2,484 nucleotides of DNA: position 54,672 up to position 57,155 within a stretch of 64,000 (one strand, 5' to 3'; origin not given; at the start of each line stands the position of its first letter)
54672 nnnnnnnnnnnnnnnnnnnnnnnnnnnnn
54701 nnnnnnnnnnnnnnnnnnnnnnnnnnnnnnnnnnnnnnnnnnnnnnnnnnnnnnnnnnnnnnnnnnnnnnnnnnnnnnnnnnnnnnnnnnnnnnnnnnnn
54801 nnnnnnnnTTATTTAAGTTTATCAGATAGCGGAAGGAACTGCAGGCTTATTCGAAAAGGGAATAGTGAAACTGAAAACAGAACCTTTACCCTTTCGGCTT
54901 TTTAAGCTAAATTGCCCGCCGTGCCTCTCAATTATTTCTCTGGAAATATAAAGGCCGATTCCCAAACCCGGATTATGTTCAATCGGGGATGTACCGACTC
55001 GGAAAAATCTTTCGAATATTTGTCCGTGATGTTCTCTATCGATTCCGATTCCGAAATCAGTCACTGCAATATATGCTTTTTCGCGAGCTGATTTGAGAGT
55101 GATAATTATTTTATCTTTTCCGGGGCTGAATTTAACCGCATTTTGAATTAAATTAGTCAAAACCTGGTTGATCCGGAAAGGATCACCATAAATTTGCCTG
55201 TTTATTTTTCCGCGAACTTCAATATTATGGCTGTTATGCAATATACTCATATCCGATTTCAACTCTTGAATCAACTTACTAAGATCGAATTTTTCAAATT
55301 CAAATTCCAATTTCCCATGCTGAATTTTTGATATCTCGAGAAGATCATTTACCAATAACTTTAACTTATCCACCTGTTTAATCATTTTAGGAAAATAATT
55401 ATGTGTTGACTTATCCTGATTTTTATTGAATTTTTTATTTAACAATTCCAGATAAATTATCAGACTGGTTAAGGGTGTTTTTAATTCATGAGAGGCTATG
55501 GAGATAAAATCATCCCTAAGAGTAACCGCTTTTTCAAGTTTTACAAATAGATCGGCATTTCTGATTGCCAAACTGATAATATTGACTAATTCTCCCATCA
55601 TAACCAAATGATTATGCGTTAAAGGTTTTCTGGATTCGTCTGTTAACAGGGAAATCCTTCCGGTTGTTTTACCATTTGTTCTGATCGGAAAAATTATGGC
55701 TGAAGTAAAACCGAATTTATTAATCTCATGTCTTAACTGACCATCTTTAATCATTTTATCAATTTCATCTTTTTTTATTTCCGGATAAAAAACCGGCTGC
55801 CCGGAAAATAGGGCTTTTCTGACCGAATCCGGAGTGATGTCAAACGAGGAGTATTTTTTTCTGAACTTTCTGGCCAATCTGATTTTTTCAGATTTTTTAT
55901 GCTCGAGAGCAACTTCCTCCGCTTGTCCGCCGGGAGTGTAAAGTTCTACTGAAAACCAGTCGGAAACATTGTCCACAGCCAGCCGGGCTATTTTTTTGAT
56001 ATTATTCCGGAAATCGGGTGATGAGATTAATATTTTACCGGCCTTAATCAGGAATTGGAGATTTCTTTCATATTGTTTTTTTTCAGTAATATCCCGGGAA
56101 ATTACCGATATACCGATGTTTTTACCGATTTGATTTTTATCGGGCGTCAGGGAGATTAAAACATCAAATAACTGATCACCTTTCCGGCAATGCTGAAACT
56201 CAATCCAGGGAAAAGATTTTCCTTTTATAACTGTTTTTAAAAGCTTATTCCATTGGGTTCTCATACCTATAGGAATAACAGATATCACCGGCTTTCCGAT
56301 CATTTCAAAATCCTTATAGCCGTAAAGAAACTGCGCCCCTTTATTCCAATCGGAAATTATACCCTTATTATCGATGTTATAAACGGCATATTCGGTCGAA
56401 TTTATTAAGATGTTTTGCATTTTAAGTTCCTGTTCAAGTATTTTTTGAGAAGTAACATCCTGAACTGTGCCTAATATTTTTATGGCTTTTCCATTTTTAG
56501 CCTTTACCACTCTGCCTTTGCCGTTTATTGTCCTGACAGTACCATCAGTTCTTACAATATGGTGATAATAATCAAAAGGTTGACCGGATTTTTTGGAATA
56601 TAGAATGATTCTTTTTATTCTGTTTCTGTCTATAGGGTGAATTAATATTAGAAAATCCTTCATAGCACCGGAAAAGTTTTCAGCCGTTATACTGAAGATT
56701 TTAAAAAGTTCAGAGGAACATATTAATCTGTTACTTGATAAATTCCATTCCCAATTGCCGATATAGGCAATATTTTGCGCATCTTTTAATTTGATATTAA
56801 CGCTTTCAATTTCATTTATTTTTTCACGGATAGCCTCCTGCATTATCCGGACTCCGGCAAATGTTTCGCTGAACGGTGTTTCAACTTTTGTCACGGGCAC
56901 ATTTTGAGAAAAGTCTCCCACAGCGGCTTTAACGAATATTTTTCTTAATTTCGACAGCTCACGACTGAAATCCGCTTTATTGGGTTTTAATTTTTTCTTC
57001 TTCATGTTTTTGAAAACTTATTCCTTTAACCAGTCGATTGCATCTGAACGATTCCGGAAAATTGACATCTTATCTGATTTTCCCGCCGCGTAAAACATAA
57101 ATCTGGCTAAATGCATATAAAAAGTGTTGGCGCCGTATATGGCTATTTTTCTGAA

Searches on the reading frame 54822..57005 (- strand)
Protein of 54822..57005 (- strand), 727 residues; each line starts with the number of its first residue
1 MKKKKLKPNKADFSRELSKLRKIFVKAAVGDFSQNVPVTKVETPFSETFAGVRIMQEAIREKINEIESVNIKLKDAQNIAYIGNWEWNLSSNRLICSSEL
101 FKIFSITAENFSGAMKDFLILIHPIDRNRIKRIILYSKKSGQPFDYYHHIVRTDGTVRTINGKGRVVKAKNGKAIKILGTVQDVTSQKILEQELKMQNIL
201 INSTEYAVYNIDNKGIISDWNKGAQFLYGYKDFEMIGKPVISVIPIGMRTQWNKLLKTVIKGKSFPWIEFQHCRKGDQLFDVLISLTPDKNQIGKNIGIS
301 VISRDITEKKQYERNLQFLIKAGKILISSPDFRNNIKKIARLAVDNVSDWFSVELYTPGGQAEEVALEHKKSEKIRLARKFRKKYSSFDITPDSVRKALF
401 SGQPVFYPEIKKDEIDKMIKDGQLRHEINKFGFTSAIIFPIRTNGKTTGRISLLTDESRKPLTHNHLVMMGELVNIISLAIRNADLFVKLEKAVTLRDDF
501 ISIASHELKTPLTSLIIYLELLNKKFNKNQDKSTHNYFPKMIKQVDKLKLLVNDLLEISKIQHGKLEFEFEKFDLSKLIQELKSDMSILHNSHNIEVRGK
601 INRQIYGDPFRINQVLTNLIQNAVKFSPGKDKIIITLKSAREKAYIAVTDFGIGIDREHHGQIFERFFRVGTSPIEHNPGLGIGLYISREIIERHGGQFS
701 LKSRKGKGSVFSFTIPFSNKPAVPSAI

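Call 15: search_protein_families(library=pfam, proteins=[window:54822-57005:-])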
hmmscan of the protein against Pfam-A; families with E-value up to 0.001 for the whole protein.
window:54822-57005:- (727 aa): 6 families
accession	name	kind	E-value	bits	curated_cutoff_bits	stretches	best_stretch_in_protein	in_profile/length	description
PF02518.31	HATPase_c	-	2.6e-26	92.6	26.4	1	607-718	1-110/111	Histidine kinase-, DNA gyrase B-, and HSP90-like ATPase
PF08447.18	PAS_3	-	1.1e-16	61.3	25.6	1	95-181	3-89/89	PAS fold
PF00512.31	HisKA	-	4.6e-16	59.1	26.9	1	497-564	2-66/66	His Kinase A (phospho-acceptor) domain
PF13426.13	PAS_9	-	2.9e-10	40.8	27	1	211-308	7-103/103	PAS domain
PF08448.16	PAS_4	-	2.8e-08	34.4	23.1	1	207-310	7-109/110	PAS fold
PF00989.32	PAS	-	1.6e-06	28.6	22.6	0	201-263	7-69/113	PAS fold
